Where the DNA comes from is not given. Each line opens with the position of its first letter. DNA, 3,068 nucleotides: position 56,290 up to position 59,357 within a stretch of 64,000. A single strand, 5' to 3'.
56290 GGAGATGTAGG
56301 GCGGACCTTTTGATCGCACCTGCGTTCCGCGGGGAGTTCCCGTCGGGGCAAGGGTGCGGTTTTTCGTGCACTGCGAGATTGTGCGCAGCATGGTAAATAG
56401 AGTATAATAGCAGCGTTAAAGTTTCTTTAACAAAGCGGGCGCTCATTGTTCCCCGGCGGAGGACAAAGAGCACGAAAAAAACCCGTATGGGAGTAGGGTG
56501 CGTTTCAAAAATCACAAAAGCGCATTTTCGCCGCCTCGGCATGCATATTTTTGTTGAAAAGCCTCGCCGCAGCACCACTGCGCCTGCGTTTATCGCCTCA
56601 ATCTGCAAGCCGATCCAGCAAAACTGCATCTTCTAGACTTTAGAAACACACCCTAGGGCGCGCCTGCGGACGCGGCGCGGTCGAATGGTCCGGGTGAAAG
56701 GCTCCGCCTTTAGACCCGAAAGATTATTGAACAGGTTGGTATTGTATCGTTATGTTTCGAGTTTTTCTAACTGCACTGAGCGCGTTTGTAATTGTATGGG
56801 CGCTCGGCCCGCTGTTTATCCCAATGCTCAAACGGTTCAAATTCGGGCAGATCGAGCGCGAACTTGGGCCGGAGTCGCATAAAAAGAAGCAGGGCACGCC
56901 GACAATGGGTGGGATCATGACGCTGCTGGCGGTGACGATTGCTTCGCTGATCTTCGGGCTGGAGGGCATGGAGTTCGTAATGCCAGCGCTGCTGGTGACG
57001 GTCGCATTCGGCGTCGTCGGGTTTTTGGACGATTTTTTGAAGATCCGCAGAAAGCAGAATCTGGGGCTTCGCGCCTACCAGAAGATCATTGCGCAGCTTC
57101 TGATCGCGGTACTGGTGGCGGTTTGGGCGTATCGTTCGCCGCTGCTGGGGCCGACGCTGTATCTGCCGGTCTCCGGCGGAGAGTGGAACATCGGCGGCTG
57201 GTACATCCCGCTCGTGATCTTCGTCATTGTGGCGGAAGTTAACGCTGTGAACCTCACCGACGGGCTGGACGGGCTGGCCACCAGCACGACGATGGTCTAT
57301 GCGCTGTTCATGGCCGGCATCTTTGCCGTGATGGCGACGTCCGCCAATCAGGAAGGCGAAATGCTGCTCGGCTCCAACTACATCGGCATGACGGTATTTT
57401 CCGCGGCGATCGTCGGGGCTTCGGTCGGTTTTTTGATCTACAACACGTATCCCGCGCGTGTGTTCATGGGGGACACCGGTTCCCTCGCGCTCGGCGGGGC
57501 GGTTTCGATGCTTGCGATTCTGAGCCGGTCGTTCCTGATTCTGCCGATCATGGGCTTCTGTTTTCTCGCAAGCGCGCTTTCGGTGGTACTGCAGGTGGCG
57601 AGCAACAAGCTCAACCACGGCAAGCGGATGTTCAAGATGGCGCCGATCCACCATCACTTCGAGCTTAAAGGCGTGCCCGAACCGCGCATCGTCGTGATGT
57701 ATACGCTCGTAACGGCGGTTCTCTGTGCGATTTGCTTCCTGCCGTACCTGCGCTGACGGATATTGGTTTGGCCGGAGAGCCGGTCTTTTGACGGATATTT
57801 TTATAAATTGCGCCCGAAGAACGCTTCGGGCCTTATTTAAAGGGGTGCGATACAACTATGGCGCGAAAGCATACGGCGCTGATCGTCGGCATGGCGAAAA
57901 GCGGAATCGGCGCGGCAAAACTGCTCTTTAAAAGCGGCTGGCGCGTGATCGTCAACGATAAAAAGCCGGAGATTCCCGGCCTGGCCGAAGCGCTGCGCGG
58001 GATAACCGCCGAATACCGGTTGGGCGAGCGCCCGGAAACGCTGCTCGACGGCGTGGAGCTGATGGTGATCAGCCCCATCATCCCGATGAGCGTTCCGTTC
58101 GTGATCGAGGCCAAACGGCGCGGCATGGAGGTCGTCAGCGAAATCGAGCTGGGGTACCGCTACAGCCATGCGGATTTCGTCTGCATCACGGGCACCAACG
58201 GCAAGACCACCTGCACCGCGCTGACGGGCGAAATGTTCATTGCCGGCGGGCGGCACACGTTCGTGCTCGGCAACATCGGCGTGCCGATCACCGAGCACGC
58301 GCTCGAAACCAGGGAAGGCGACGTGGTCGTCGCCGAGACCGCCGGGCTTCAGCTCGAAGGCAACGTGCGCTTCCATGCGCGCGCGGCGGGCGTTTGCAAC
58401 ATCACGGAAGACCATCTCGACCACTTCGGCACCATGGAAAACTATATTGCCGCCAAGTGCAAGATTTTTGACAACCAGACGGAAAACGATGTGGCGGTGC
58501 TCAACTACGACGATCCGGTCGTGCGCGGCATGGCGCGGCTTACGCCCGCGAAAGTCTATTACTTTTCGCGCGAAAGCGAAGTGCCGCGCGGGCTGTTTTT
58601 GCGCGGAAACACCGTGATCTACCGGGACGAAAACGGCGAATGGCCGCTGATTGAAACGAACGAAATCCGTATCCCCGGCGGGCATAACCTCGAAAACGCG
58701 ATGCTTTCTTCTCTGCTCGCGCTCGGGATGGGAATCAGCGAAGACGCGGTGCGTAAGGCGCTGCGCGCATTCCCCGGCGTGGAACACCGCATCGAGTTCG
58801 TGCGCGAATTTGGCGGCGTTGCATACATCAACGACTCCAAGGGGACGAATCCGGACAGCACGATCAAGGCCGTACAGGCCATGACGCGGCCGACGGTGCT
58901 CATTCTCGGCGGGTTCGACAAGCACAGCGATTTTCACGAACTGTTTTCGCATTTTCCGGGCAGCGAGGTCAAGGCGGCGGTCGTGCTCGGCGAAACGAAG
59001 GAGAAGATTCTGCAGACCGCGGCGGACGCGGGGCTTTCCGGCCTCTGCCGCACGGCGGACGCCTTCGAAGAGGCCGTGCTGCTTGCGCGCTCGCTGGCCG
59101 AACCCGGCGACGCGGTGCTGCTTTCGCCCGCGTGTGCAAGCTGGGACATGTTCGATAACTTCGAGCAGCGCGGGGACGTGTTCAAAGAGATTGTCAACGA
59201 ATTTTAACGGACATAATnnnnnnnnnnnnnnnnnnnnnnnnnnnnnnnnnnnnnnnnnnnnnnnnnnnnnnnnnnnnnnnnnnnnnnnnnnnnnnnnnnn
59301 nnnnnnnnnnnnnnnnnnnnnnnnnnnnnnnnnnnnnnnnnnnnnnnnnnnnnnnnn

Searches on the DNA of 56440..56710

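Call 70: search_rna_families(source=window, start=56440, end=56710, threshold=evalue, max_evalue=1)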
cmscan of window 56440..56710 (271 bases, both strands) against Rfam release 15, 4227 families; matches with E-value up to 1: 0.
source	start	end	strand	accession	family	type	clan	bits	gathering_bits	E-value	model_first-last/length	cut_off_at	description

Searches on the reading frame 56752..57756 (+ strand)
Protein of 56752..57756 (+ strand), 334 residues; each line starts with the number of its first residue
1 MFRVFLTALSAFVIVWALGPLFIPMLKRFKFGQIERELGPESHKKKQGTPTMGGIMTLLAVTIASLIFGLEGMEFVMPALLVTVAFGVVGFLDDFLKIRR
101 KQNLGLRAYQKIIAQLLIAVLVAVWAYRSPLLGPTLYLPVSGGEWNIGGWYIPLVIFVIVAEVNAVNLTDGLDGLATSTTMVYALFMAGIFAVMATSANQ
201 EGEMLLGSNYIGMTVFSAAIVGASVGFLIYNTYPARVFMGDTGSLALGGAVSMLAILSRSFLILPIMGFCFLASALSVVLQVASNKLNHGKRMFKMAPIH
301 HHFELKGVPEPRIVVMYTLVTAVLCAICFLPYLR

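Call 29: find_encoding_contigs(protein=window:56752-57756:+, flank=3000, max_places=10)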
Protein window:56752-57756:+ (334 aa): no gene with exactly this product is on record in the collection.

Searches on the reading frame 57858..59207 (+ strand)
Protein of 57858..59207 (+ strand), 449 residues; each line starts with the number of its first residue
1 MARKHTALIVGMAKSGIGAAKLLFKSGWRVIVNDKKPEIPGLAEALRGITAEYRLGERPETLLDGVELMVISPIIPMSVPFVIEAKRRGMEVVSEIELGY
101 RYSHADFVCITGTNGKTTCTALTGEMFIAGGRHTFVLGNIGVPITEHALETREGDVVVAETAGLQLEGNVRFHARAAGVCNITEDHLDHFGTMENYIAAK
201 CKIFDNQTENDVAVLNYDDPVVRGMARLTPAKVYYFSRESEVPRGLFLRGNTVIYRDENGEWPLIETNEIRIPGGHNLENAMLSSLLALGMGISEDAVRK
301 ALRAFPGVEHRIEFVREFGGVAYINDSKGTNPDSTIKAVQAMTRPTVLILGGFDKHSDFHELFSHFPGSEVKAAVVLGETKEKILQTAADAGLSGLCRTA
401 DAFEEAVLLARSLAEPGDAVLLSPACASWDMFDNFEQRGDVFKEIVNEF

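Call 10: find_encoding_contigs(protein=window:57858-59207:+, flank=10000, max_places=6)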
Protein window:57858-59207:+ (449 aa): 4 contigs read that carry it; 4 places shown.
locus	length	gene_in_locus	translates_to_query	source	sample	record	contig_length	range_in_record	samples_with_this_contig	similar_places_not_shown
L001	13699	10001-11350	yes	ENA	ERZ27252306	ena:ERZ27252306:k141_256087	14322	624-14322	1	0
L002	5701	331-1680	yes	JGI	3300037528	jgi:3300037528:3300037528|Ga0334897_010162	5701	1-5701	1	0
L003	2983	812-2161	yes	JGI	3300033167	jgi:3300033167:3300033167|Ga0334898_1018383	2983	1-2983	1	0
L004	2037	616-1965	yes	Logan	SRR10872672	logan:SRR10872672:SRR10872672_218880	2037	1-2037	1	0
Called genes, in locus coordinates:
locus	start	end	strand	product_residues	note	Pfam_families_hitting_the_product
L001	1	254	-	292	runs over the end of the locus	?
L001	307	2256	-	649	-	PF02518:HATPase_c, PF00204:DNA_gyraseB, PF01751:Toprim, PF00986:DNA_gyraseB_C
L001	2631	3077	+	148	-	PF02381:MraZ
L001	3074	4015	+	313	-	PF01795:Methyltransf_5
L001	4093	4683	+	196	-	-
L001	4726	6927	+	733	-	PF03717:PBP_dimer, PF00905:Transpeptidase, PF03793:PASTA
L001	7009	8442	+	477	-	PF01225:Mur_ligase, PF08245:Mur_ligase_M, PF02875:Mur_ligase_C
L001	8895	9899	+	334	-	PF00953:Glycos_transf_4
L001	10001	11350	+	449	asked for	PF21799:MurD-like_N, PF08245:Mur_ligase_M, PF02875:Mur_ligase_C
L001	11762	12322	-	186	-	PF00857:Isochorismatase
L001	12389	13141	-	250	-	PF22435:MRM3-like_sub_bind, PF08032:SpoU_sub_bind (weak), PF00588:SpoU_methylase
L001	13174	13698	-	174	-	?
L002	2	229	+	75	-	?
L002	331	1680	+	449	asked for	PF21799:MurD-like_N, PF08245:Mur_ligase_M, PF02875:Mur_ligase_C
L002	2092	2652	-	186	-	PF00857:Isochorismatase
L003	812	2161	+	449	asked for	PF21799:MurD-like_N, PF08245:Mur_ligase_M, PF02875:Mur_ligase_C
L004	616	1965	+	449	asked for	PF21799:MurD-like_N, PF08245:Mur_ligase_M, PF02875:Mur_ligase_C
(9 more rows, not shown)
